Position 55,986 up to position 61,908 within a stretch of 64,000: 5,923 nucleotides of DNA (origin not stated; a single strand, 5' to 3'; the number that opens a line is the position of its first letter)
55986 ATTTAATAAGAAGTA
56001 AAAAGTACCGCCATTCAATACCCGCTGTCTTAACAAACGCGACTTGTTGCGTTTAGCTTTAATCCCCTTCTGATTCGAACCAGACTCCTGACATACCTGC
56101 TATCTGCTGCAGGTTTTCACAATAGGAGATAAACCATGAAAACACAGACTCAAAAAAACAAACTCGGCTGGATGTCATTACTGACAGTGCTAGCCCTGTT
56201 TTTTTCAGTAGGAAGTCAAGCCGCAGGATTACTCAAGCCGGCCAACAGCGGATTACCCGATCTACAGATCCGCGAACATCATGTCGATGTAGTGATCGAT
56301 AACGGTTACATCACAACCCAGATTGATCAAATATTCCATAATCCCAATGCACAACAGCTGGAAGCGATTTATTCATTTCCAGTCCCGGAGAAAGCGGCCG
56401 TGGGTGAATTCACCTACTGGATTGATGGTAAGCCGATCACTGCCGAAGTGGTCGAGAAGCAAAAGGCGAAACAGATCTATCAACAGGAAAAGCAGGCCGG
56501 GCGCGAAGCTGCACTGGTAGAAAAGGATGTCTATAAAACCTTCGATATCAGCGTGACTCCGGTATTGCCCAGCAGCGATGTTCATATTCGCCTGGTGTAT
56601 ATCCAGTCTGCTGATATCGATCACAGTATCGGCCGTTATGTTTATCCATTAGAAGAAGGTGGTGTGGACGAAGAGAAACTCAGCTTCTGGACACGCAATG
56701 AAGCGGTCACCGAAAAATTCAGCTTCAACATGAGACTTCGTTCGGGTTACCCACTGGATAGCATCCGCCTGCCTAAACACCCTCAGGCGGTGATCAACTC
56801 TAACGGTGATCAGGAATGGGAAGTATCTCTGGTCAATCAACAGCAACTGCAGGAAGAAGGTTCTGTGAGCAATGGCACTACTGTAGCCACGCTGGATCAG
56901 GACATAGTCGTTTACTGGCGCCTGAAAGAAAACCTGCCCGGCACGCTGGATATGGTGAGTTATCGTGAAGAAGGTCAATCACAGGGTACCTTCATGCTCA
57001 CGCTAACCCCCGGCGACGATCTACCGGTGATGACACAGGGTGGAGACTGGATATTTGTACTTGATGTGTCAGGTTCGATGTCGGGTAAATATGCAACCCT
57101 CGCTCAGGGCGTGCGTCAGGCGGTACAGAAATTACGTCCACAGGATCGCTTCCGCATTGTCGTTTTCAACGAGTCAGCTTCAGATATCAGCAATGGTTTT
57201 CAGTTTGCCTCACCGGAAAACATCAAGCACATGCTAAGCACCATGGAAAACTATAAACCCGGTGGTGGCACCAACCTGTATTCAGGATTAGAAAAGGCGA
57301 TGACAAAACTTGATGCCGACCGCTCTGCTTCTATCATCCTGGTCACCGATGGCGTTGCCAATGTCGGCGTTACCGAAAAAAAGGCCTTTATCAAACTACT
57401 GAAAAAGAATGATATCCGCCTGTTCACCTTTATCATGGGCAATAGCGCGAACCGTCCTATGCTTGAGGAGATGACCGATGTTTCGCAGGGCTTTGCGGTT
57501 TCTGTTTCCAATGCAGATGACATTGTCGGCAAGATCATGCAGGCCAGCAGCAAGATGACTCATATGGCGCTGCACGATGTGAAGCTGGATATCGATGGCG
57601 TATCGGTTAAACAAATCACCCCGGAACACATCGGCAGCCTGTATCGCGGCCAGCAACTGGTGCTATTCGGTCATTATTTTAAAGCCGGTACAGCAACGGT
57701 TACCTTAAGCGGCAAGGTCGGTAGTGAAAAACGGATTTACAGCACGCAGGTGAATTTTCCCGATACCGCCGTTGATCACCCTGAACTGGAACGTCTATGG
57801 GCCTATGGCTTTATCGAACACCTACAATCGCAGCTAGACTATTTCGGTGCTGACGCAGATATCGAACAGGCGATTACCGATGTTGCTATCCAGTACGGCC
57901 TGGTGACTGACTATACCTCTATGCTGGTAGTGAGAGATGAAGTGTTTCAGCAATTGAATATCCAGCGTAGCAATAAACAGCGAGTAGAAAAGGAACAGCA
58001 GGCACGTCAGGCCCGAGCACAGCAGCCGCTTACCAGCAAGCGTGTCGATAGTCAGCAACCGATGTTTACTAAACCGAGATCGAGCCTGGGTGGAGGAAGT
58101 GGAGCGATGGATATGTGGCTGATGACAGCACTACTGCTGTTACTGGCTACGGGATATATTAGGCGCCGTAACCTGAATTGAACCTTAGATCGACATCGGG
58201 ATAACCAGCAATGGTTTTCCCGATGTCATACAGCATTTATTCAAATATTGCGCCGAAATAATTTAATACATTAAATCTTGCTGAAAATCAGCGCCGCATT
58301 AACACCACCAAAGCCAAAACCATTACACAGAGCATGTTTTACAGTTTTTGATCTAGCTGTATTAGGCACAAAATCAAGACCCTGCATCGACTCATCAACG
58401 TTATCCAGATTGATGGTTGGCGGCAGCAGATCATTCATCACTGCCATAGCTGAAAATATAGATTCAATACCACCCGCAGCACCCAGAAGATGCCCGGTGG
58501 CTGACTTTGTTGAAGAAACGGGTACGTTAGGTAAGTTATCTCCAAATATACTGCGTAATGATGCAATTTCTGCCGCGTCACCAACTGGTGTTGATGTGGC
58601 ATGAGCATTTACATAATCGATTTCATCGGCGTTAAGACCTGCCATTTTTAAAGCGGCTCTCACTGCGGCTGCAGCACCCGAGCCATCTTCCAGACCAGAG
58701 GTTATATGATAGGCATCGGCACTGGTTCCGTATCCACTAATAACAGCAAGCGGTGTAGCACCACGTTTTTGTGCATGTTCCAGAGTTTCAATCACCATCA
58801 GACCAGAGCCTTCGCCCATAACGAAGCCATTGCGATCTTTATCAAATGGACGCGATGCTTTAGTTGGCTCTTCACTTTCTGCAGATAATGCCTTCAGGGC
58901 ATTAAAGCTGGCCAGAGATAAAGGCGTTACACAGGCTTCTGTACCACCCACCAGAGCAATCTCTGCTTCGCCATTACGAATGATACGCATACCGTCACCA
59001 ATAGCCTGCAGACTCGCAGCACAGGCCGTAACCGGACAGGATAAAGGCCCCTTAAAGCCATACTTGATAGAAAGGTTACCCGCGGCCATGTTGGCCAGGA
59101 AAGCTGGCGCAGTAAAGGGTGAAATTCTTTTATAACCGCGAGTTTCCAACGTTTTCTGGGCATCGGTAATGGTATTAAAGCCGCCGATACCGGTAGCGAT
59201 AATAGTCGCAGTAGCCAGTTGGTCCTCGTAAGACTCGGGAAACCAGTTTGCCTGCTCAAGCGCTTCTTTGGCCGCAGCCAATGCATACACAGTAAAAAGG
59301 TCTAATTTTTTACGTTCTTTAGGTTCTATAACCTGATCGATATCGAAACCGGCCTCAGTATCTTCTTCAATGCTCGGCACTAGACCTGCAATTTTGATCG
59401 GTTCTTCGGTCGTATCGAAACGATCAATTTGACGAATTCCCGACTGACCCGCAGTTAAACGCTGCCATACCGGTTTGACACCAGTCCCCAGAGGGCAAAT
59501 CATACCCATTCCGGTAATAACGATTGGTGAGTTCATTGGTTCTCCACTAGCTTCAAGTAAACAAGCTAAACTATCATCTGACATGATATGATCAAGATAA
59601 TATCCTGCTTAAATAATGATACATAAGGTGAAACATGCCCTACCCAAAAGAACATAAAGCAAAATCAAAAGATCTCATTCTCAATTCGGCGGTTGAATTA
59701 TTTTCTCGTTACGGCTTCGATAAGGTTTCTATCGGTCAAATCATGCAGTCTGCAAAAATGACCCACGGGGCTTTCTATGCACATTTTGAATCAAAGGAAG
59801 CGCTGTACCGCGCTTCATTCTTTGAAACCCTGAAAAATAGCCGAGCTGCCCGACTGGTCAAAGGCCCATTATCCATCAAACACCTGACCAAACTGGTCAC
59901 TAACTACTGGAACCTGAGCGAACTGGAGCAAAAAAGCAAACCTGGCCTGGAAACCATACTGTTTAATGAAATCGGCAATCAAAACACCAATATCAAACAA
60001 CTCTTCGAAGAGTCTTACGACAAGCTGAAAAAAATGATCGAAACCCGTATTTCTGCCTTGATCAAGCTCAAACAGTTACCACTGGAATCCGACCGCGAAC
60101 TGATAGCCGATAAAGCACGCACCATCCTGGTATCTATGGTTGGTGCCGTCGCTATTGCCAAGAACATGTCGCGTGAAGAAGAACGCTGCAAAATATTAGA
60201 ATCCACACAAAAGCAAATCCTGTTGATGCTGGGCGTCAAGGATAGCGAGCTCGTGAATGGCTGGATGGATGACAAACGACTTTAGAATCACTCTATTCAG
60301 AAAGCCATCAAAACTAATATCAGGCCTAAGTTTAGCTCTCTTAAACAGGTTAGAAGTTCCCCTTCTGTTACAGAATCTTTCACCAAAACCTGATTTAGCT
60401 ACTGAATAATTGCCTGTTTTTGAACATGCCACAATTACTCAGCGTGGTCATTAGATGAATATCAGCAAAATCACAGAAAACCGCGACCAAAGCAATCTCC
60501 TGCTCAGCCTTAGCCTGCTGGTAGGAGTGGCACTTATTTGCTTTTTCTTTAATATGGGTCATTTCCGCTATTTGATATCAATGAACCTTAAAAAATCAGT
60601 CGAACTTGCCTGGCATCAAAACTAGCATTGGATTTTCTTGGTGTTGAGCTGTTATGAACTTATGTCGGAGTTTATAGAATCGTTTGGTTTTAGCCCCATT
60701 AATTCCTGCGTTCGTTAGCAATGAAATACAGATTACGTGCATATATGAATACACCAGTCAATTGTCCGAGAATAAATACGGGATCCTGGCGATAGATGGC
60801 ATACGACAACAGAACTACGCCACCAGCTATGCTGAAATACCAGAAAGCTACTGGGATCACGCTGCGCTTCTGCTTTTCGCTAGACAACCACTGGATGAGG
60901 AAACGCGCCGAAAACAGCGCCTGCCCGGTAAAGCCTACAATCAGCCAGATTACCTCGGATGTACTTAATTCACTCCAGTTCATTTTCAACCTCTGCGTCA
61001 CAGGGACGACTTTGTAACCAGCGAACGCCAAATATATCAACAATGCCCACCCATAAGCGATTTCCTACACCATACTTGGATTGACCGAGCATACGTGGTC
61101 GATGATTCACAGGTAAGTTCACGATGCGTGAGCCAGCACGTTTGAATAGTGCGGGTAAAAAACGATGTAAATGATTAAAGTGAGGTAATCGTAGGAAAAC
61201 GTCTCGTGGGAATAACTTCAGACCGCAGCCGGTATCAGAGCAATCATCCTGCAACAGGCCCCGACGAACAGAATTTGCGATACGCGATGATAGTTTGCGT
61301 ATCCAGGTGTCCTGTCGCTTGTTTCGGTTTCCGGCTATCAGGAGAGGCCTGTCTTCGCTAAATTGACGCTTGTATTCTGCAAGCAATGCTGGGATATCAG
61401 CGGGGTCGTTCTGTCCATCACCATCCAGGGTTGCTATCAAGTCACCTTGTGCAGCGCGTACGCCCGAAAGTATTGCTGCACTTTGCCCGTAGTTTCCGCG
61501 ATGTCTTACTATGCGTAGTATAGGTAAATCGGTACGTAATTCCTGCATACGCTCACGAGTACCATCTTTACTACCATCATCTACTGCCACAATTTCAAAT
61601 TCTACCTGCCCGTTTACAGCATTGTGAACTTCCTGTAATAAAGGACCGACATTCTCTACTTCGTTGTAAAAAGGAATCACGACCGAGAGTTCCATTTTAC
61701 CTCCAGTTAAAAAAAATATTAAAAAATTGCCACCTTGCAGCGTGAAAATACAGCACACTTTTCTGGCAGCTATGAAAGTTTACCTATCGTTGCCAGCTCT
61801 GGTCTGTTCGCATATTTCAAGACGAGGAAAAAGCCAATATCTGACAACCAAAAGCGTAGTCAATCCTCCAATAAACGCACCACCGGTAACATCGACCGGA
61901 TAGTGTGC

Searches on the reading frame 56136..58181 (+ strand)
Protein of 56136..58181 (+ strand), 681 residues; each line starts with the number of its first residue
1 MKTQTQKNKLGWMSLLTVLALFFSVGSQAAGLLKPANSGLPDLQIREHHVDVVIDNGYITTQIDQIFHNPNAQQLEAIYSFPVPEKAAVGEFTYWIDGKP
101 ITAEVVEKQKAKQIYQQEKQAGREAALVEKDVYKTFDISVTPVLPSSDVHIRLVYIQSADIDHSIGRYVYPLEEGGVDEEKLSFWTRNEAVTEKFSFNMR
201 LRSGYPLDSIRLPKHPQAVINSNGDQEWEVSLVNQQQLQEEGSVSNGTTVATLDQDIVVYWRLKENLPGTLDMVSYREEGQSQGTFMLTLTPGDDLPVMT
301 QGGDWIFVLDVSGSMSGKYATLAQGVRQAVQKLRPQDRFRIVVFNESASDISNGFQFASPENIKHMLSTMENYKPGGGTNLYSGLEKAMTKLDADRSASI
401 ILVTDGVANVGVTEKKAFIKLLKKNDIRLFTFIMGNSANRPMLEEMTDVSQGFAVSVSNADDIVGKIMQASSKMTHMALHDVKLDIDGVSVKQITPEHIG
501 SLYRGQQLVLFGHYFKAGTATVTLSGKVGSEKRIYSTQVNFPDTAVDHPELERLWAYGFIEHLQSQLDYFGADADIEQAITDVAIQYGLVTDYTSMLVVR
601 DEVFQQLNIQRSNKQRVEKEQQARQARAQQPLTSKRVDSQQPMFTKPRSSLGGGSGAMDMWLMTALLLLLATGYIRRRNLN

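Call 9: search_protein_families(library=ncbifam, proteins=[window:56136-58181:+], max_evalue=0.00001)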
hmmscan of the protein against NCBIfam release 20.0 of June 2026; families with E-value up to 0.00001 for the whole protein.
window:56136-58181:+ (681 aa): 3 families
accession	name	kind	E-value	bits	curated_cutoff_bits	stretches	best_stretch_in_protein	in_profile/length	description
TIGR03788.1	marine_srt_targ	equivalog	7e-74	249.4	551.65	2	186-638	171-607/629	marine proteobacterial sortase target protein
NF047508.1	VWA_BatA_Lepto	exception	3.5e-06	26.3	380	1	296-436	82-230/315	VWA domain-containing protein BatA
TIGR04477.1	sorted_by_XrtN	equivalog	3.9e-06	25.3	250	1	63-117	348-402/822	XrtN system VIT domain-containing protein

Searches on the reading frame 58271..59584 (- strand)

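Call 9: search_protein_families(library=ncbifam, proteins=[window:58271-59584:-], max_evalue=0.00001)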
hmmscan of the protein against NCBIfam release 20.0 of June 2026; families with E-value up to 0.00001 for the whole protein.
window:58271-59584:- (437 aa): 23 families
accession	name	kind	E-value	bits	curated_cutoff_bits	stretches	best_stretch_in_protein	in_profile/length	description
NF004970.0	PRK06333.1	subfamily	8.4e-183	608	525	1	20-436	5-421/424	beta-ketoacyl-ACP synthase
NF005589.0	PRK07314.1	subfamily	1.6e-164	547.5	387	1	20-437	5-412/413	beta-ketoacyl-ACP synthase II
TIGR03150.1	fabF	equivalog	1.9e-164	547.2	493.75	1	21-434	3-406/407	beta-ketoacyl-ACP synthase II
NF006434.0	PRK08722.1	equivalog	1.8e-123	412.5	759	1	21-437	6-414/414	beta-ketoacyl-ACP synthase II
NF006274.0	PRK08439.1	equivalog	2.1e-123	412.1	621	1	21-437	4-406/406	beta-ketoacyl-ACP synthase II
NF005076.0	PRK06501.1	equivalog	2.6e-96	323.1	629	1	20-435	11-421/425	beta-ketoacyl-ACP synthase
NF005916.1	PRK07910.1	equivalog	3.4e-92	309.5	560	1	20-436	13-417/418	KasA/KasB family beta-ketoacyl-ACP synthase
NF006587.0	PRK09116.1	equivalog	3.3e-82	276.4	470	1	21-436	4-406/408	beta-ketoacyl-ACP synthase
NF005935.0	PRK07967.1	equivalog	5.6e-82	275.8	630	1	21-436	4-403/406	beta-ketoacyl-ACP synthase I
NF004618.0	PRK05952.1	equivalog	5.9e-74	249.3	455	1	163-436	122-382/384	beta-ketoacyl-ACP synthase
NF005490.0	PRK07103.1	equivalog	1.6e-70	238.2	445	1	18-436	3-412/414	polyketide beta-ketoacyl:acyl carrier protein synthase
NF006618.0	PRK09185.1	subfamily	1.7e-69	234.8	407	1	19-436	3-392/394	beta-ketoacyl-ACP synthase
NF058662.1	cispenta_AmcF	equivalog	1e-60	205.7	325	2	175-435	116-368/369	cispentacin biosynthesis acyltransferase subunit AmcF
NF045894.1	PKS_plus_SDR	equivalog_domain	2.1e-41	141.6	1740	1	86-433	79-423/1515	type I polyketide synthase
NF040607.1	mycolic_Pks13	equivalog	1.2e-39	135.7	2100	1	17-435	99-524/1680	polyketide synthase Pks13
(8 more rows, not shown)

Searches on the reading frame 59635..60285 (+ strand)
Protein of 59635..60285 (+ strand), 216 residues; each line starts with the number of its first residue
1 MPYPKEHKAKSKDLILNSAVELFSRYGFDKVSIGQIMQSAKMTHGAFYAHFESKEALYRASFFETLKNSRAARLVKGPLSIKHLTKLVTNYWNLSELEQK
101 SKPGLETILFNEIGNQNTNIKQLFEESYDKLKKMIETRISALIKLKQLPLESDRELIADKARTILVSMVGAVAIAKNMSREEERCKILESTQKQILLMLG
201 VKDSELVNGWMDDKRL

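Call 77: search_protein_families(library=ncbifam, proteins=[window:59635-60285:+], max_evalue=0.000001)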
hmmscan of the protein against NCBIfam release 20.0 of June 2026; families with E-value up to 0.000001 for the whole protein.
window:59635-60285:+ (216 aa): 9 families
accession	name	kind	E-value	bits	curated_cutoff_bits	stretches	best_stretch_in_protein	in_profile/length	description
NF041196.1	ScbR_bind_reg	equivalog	6.4e-14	52.6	150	1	10-70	6-66/191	ScbR family autoregulator-binding transcription factor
NF051852.1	efflux_TF_MtrR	exception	6.2e-13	49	280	1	5-169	5-170/205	multidrug efflux system transcriptional repressor MtrR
NF007949.0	PRK10668.1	equivalog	2.8e-10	40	271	1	6-153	7-159/216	multidrug efflux transporter transcriptional repressor AcrR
NF051457.1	acryl_TF_AcuR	equivalog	3e-08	33.2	247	1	6-176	13-184/204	acrylate utilization transcriptional regulator AcuR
NF007430.0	PRK09975.1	equivalog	4.3e-08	32.5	274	0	5-60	6-61/220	acrEF/envCD operon transcriptional regulator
TIGR03613.1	RutR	equivalog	2.2e-07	31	368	1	11-62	9-60/202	pyrimidine utilization regulatory protein R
TIGR02366.1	DHAK_reg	equivalog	2.2e-07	31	129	1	12-68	5-61/176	dihydroxyacetone kinase transcriptional activator DhaS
NF000040.3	Tn10_TetC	equivalog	5.2e-07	30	425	0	13-66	16-69/197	tetracyline resistance-associated transcriptional repressor TetC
TIGR03968.1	mycofact_TetR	equivalog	5.5e-07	29.4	224.9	0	7-71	6-70/190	mycofactocin system transcriptional regulator MftR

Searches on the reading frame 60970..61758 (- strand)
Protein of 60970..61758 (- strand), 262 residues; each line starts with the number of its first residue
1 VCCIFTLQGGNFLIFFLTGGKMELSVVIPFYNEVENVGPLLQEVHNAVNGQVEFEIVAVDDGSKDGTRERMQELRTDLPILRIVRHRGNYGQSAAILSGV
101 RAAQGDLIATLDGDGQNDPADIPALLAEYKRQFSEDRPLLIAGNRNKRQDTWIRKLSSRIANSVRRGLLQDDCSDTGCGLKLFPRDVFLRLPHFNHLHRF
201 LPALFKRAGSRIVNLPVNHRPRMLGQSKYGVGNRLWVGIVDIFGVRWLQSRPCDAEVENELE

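Call 77: search_protein_families(library=ncbifam, proteins=[window:60970-61758:-], max_evalue=0.000001)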
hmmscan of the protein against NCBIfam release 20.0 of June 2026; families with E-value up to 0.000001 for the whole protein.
window:60970-61758:- (262 aa): 12 families
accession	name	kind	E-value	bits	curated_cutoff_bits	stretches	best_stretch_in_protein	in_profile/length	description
NF007986.1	PRK10714.1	equivalog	7.3e-33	113.9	529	1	23-231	7-212/316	undecaprenyl-phosphate 4-deoxy-4-formamido-L-arabinose transferase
NF047588.1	GlcsyltransPgfSStrep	equivalog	1.1e-26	93.8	500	1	22-238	1-214/308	glycosyltransferase PgfS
NF041875.1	EPS_EpsD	equivalog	1.1e-17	64.4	370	1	24-144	1-115/325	exopolysaccharide biosynthesis glycosyltransferase EpsD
TIGR03937.1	PgaC_IcaA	equivalog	6.5e-16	58.3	422.3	1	23-122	46-143/407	poly-beta-1,6-N-acetyl-D-glucosamine synthase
TIGR03965.1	mycofact_glyco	equivalog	2.4e-14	53.1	280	1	23-130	75-180/467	mycofactocin biosynthesis glycosyltransferase MftF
NF058614.1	PPMAGASynPpgS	equivalog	2.6e-13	49.9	370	1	26-188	4-162/226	polyprenyl-phospho-N-acetylgalactosaminyl synthase PpgS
NF007482.0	PRK10073.1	equivalog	2.6e-11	43.1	423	1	22-121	6-102/334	glycosyltransferase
TIGR04283.1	glyco_like_mftF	equivalog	8.2e-10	38.6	182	1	24-117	1-85/221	TIGR04283 family arsenosugar biosynthesis glycosyltransferase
NF038302.1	EPS_HpsE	equivalog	1.4e-08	34.1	300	1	22-117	1-99/307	hormogonium polysaccharide biosynthesis glycosyltransferase HpsE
NF047683.1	TeichurnBiosyTuaG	equivalog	1.5e-08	34.6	400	1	21-118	5-100/252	teichuronic acid biosynthesis protein TuaG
TIGR04182.1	glyco_TIGR04182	equivalog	1.6e-08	34.3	325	1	24-147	2-111/293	S-layer glycoprotein N-glycosyltransferase AglJ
NF010496.0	PRK13915.1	equivalog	2.1e-08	33.6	262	1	21-117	30-129/307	glucosyl-3-phosphoglycerate synthase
